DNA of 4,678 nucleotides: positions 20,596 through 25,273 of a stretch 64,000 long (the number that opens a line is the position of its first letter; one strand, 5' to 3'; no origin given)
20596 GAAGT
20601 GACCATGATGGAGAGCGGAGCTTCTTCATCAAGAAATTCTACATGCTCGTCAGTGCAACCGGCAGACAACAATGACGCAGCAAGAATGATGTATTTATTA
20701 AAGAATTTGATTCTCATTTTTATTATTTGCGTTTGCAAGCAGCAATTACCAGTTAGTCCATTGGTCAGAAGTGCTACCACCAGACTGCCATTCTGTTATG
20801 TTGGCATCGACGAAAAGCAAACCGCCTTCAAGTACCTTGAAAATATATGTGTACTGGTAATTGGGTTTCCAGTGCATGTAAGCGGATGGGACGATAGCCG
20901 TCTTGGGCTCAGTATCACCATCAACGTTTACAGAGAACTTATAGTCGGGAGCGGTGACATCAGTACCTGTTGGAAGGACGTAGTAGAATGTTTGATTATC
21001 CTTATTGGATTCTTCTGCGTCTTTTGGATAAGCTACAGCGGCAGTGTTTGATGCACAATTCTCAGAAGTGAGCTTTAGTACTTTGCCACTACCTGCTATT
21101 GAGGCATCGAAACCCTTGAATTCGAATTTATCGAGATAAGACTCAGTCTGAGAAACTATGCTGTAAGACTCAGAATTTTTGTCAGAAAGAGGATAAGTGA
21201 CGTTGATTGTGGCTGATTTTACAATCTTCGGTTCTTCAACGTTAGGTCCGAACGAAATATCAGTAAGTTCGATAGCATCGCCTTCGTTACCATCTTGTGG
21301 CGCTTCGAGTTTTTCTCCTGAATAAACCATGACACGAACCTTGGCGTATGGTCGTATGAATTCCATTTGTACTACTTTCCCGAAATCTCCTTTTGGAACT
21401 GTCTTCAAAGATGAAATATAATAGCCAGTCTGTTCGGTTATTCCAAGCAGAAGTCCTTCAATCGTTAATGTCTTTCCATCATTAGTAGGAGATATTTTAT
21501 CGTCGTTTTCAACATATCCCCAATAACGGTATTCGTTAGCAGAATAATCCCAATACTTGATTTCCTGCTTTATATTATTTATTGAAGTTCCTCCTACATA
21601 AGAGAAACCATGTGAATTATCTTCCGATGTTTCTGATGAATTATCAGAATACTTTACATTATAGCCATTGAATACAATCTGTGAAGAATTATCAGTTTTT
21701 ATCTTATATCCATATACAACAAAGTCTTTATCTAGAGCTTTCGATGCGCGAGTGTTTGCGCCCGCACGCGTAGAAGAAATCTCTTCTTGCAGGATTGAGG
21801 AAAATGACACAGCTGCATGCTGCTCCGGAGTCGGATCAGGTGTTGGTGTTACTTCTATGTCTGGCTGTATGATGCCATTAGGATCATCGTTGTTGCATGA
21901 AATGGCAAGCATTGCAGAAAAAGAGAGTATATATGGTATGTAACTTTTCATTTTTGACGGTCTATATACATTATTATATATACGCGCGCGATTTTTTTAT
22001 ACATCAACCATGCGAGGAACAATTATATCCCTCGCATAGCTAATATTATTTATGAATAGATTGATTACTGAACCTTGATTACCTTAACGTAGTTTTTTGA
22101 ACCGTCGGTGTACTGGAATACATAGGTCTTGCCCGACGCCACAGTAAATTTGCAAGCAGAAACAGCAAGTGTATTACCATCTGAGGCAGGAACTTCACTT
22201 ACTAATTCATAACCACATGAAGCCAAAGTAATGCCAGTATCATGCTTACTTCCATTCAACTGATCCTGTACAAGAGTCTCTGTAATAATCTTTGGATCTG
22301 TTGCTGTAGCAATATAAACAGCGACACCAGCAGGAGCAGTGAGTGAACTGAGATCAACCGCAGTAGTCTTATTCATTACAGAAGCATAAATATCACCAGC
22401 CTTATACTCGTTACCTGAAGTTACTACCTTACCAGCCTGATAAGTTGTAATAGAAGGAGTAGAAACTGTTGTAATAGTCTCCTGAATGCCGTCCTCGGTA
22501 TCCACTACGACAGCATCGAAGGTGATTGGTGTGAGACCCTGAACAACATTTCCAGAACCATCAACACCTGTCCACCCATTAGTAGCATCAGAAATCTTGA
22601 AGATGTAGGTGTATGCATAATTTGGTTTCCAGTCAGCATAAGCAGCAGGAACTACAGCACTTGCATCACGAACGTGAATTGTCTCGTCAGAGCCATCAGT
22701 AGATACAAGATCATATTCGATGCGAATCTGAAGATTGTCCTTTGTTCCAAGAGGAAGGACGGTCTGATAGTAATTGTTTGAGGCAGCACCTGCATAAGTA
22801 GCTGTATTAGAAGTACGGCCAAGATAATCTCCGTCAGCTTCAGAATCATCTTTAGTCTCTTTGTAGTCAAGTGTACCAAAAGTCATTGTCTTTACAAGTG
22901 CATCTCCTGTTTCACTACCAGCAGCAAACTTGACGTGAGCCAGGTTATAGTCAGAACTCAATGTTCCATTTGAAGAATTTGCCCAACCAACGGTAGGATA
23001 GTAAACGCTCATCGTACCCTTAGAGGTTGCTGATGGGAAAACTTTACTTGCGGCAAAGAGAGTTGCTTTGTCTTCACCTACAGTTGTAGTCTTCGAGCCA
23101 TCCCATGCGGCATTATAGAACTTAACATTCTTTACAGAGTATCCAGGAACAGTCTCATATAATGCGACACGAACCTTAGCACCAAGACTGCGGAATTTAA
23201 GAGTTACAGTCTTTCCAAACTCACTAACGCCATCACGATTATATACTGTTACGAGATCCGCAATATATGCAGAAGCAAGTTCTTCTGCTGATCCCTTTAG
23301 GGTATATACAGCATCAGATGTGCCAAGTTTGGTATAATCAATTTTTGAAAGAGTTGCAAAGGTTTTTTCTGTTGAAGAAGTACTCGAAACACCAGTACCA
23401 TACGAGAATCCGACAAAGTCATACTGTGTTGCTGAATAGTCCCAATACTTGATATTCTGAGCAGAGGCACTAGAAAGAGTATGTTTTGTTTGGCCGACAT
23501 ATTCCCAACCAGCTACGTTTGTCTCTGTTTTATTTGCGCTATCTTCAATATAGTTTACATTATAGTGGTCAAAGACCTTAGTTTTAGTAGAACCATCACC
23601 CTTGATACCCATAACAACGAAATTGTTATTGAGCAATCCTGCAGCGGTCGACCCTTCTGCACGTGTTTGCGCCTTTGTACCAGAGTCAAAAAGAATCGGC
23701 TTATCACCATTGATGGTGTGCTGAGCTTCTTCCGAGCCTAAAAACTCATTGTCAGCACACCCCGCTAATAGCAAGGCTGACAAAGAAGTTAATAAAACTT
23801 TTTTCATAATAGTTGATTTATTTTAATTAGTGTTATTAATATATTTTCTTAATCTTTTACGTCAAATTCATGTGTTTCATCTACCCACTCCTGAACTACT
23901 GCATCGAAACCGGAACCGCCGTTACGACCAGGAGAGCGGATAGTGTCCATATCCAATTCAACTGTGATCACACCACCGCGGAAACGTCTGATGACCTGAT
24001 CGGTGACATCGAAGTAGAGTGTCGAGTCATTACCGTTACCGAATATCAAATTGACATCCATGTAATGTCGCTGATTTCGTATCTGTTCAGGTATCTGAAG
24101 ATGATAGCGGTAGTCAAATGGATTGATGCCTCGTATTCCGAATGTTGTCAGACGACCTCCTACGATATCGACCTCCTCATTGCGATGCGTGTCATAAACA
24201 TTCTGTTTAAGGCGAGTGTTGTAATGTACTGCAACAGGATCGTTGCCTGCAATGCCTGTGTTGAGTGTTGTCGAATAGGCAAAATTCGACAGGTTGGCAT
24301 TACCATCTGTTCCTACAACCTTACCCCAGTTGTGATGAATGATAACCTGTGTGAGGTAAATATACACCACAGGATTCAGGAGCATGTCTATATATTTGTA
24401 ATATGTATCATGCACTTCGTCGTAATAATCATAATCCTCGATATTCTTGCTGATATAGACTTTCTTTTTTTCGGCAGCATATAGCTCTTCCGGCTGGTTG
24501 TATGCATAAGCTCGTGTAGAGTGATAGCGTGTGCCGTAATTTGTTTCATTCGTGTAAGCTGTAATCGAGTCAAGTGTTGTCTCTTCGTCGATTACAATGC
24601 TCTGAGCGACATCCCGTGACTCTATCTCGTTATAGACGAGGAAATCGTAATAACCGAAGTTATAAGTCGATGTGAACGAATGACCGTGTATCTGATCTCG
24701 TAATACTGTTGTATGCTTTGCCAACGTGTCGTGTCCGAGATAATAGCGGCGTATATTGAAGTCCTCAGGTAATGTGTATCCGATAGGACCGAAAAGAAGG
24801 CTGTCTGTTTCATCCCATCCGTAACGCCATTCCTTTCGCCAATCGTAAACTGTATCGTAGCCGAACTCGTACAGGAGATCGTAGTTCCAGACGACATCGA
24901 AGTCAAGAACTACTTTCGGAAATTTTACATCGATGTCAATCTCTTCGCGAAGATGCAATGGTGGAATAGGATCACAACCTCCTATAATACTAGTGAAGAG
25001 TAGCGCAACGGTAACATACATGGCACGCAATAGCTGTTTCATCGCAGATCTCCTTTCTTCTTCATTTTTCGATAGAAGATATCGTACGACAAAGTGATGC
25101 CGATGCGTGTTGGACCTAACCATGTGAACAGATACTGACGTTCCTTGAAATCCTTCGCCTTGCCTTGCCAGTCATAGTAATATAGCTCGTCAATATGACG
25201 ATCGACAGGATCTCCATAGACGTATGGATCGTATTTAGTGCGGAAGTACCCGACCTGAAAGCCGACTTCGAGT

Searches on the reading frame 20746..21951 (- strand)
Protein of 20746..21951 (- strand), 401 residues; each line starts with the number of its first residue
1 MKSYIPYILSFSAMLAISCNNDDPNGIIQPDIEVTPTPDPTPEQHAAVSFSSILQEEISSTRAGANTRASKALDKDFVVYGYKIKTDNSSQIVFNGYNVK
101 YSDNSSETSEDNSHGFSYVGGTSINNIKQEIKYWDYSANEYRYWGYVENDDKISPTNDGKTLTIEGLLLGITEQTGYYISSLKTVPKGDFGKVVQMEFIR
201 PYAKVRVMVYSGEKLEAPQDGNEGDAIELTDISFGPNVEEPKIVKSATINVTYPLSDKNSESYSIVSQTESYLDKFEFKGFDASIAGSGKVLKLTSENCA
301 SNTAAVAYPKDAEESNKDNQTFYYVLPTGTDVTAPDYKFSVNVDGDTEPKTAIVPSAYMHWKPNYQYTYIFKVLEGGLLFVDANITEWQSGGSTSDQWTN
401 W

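Call 7: search_protein_families(library=pfam, proteins=[window:20746-21951:-])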
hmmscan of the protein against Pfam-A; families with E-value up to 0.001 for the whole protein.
window:20746-21951:- (401 aa): 0 families

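Call 51: search_protein_families(library=ncbifam, proteins=[window:20746-21951:-], max_evalue=0.01)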
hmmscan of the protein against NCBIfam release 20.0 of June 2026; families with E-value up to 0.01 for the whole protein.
window:20746-21951:- (401 aa): 0 families

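Call 59: search_protein_families(library=pfam, proteins=[window:20746-21951:-], max_evalue=5)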
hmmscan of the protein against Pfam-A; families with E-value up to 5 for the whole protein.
window:20746-21951:- (401 aa): 1 family
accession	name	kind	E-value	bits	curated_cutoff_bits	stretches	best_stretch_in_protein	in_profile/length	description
PF13149.12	Mfa_like_1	-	0.03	14.8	27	1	303-388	168-246/246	Fimbrillin-like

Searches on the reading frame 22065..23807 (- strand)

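Call 7: search_protein_families(library=pfam, proteins=[window:22065-23807:-])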
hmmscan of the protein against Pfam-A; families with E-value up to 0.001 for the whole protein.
window:22065-23807:- (580 aa): 0 families

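Call 51: search_protein_families(library=ncbifam, proteins=[window:22065-23807:-], max_evalue=0.01)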
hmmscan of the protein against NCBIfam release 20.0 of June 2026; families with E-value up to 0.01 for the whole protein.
window:22065-23807:- (580 aa): 0 families

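Call 59: search_protein_families(library=pfam, proteins=[window:22065-23807:-], max_evalue=5)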
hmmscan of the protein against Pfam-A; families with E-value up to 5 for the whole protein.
window:22065-23807:- (580 aa): 1 family
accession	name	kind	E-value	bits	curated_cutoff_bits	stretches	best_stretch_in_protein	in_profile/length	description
PF08139.17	LPAM_1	-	0.055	14.4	20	1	1-18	1-18/18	Prokaryotic membrane lipoprotein lipid attachment site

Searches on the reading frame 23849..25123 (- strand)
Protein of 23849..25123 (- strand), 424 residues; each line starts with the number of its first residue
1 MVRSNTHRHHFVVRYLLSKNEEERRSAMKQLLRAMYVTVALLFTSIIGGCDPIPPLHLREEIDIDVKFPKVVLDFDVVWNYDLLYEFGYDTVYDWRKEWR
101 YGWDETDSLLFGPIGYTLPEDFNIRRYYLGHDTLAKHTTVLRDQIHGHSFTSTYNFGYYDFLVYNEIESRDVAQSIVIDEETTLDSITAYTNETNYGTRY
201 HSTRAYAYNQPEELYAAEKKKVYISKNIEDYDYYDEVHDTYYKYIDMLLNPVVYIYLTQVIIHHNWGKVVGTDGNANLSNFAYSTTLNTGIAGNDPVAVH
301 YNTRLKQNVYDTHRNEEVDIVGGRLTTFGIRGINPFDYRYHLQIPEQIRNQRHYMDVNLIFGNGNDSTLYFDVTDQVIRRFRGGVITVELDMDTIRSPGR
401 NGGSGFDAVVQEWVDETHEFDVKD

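Call 7: search_protein_families(library=pfam, proteins=[window:23849-25123:-])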
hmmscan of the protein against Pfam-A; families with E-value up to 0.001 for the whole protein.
window:23849-25123:- (424 aa): 1 family
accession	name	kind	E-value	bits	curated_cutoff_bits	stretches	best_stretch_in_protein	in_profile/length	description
PF17145.10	DUF5119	-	1.5e-05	25.3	27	1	157-299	64-188/191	Domain of unknown function (DUF5119)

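Call 51: search_protein_families(library=ncbifam, proteins=[window:23849-25123:-], max_evalue=0.01)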
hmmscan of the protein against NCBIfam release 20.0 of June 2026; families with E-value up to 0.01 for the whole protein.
window:23849-25123:- (424 aa): 0 families

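Call 58: predict_structure(protein=window:23849-25042:-)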
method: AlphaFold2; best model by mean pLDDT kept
length: 397 residues; sequences in the alignment: 1
mean_pLDDT: 27.5   pTM: 0.17
mean pLDDT of the five models: 27.5, 24.7, 23.2, 23.0, 22.8
residues with pLDDT >= 90: 0; 70-90: 0; 50-70: 0; < 50: 397
segments of 3 or more residues with pLDDT < 50: 1-397
pLDDT, mean of each block of 10 residues (from residue 1): 33 36 30 25 24 27 29 26 24 26 29 26 22 23 23 25 22 21 23 22 28 27 25 24 27 24 26 25 26 28 30 35 35 31 31 29 32 34 36 32
secondary structure, 60 per line:
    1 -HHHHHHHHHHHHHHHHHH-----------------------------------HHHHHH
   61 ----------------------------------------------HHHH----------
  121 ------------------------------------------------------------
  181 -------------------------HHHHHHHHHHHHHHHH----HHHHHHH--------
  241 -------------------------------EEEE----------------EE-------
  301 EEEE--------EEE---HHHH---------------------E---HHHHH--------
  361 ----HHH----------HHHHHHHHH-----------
elements in order: H2-19 H55-60 H107-110 H206-221 H226-232 E272-275 E301-304 E313-315 H319-322 H348-352 H378-386

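Call 59: search_protein_families(library=pfam, proteins=[window:23849-25042:-], max_evalue=5)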
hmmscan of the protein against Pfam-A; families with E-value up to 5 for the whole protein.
window:23849-25042:- (397 aa): 1 family
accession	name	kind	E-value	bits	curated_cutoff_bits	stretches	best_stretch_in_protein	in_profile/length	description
PF17145.10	DUF5119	-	1.3e-05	25.5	27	1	130-272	64-188/191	Domain of unknown function (DUF5119)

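Call 61: find_homologous_proteins(query=window:23849-25042:-, max_evalue=0.00001)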
Query window:23849-25042:- (397 aa): 1259 proteins with E <= 0.00001 among 2957 candidates; the best 120 are listed.
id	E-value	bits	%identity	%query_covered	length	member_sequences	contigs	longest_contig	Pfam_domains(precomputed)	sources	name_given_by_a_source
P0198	6.2e-268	907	99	100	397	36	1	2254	-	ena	-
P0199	1.9e-233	793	84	100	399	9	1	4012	-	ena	-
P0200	2.5e-218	743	80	100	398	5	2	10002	-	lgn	-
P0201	5.5e-186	637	70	99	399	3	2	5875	-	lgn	-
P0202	1.2e-181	622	67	100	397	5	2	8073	-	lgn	-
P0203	2.2e-181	622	67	100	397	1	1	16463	-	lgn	-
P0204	5.5e-180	617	66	100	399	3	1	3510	-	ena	-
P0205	3.4e-179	614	66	100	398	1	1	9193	-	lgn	-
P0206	1.1e-169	583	64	100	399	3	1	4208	-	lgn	-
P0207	9.7e-169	580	63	99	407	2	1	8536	-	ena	-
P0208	3.3e-168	578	63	99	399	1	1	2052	-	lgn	-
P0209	2.3e-162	559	59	99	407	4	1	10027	-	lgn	-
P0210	3.0e-161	555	60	100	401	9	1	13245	-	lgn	-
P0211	9.4e-151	521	59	98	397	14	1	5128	-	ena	-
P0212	4.6e-149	515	58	99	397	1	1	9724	-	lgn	-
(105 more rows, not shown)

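Call 70: predict_structure(alignment_id=A2)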
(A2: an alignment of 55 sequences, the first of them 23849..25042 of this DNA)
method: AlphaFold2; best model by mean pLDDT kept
length: 397 residues; sequences in the alignment: 55
mean_pLDDT: 83.6   pTM: 0.76
mean pLDDT of the five models: 83.6, 83.0, 82.0, 81.9, 81.7
residues with pLDDT >= 90: 191; 70-90: 146; 50-70: 36; < 50: 24
segments of 3 or more residues with pLDDT < 50: 27-31, 382-397
pLDDT, mean of each block of 10 residues (from residue 1): 82 85 53 51 84 62 67 86 88 93 89 91 90 94 78 84 91 79 94 90 85 87 93 92 92 94 93 94 89 94 92 90 92 90 92 91 89 72 39 40
secondary structure, 60 per line:
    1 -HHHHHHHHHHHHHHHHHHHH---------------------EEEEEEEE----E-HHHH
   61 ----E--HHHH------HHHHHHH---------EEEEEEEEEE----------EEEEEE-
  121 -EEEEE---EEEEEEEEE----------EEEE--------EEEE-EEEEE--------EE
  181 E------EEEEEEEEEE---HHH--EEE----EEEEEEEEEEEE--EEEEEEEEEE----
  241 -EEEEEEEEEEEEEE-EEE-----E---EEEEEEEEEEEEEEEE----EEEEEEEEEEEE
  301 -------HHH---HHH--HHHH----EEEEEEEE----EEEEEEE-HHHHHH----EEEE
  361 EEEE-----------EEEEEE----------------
elements in order: H2-21 E43-50 H57-60 H68-71 H78-84 E94-103 E114-119 E122-126 E130-138 E149-152 E161-164 E166-170 E179-181 E188-197 E206-208 E213-224 E227-236 E242-255 E257-259 E269-284 E289-300 H319-322 E327-334 E339-345 H347-352 E357-364 E376-381

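Call 72: fold_search(model_id=the predicted structure, library=pdb)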
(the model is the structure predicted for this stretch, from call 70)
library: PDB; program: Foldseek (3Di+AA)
matches with E <= 10: 1143; with E <= 0.001: 33
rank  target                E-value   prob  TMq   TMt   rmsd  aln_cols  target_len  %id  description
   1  5cag                  4.9e-14  1.00  0.47  0.62   7.0       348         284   14  Crystal structure of a putative adhesin (BACOVA_02677) from Bacteroides ovatus ATCC 8483 at 3.00 A resolution (PSI Commu (released 2015-10-14)
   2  4qdg_A                6.9e-10  1.00  0.45  0.57   7.0       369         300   10  Crystal structure of a putative adhesin (BT2657) from Bacteroides thetaiotaomicron VPI-5482 at 2.20 A resolution (PSI  (released 2014-06-11)
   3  4qdg_B                1.8e-09  1.00  0.45  0.56   7.0       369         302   11  Crystal structure of a putative adhesin (BT2657) from Bacteroides thetaiotaomicron VPI-5482 at 2.20 A resolution (PSI  (released 2014-06-11)
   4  3pay_D                1.2e-08  1.00  0.42  0.50   7.4       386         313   10  Crystal structure of a putative adhesin (BACOVA_04077) from Bacteroides ovatus at 2.50 A resolution (released 2010-11-10)
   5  3pay_C                1.5e-08  1.00  0.38  0.48  10.4       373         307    9  Crystal structure of a putative adhesin (BACOVA_04077) from Bacteroides ovatus at 2.50 A resolution (released 2010-11-10)
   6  3pay_B                2.9e-08  1.00  0.42  0.52   7.2       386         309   10  Crystal structure of a putative adhesin (BACOVA_04077) from Bacteroides ovatus at 2.50 A resolution (released 2010-11-10)
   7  3pay_A                4.1e-08  1.00  0.41  0.51  10.0       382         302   10  Crystal structure of a putative adhesin (BACOVA_04077) from Bacteroides ovatus at 2.50 A resolution (released 2010-11-10)
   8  3gf8                  9.0e-08  1.00  0.40  0.52   7.3       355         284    8  Crystal structure of putative polysaccharide binding proteins (DUF1812) (NP_809975.1) from BACTEROIDES THETAIOTAOMICRON  (released 2009-03-24)
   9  5nfi                  4.8e-07  1.00  0.37  0.49   8.2       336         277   10  The fimbrial anchor protein Mfa2 from Porphyromonas gingivalis (released 2018-02-07)
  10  3up6_B                8.4e-06  1.00  0.32  0.37   9.5       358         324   10  Crystal structure of a putative cell adhesion protein (BACOVA_04078) from Bacteroides ovatus ATCC 8483 at 2.80 A resol (released 2011-12-21)
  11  5nf4_A                9.9e-06  1.00  0.29  0.37  10.2       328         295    8  The tip fimbrial protein Mfa3 from Porphyromonas gingivalis with C-terminal truncation. (released 2018-02-07)
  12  3ufi                  1.3e-05  1.00  0.31  0.40   9.8       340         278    9  Crystal structure of a putative cell adhesion protein (BACOVA_04980) from Bacteroides ovatus ATCC 8483 at 2.18 A resolut (released 2011-12-14)
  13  3gle_B                2.2e-05  0.89  0.16  0.21  20.8       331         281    9  Crystal Structure of the Major Pilin from Streptococcus pyogenes N168A mutant (released 2009-06-02)
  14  3up6_A                2.9e-05  1.00  0.32  0.37  10.2       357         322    9  Crystal structure of a putative cell adhesion protein (BACOVA_04078) from Bacteroides ovatus ATCC 8483 at 2.80 A resol (released 2011-12-21)
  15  3b2m_A                3.2e-05  0.89  0.16  0.20  21.6       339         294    9  Crystal Structure of the Major Pilin from Streptococcus pyogenes (released 2007-12-18)
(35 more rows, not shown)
